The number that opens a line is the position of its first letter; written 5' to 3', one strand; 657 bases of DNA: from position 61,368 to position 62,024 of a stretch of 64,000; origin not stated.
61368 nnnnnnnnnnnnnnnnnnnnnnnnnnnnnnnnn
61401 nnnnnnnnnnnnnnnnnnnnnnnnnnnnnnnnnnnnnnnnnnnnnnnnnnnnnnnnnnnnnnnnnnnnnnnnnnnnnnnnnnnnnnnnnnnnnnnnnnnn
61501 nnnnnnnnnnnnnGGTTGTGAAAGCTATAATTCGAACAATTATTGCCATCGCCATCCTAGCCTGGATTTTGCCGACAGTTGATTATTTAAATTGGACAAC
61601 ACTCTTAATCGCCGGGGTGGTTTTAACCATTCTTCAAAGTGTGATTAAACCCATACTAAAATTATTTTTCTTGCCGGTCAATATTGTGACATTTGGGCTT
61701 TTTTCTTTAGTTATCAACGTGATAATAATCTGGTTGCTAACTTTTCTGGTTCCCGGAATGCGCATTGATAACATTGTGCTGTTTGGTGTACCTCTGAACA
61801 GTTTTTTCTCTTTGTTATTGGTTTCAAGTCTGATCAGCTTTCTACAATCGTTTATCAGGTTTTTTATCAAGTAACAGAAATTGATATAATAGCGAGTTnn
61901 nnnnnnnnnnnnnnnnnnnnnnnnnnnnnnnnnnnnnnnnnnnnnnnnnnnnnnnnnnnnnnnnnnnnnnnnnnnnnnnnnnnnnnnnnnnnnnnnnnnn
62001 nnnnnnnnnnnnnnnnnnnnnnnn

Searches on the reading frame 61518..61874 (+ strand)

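Call 51: search_protein_families(library=pfam, proteins=[window:61518-61874:+], max_evalue=0.0001)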
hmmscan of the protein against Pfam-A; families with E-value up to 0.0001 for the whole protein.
window:61518-61874:+ (118 aa): 1 family
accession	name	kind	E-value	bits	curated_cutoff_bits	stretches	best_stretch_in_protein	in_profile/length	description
PF04020.18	Phage_holin_4_2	-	1.1e-20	74.7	28.8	1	4-111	7-104/105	Mycobacterial 4 TMS phage holin, superfamily IV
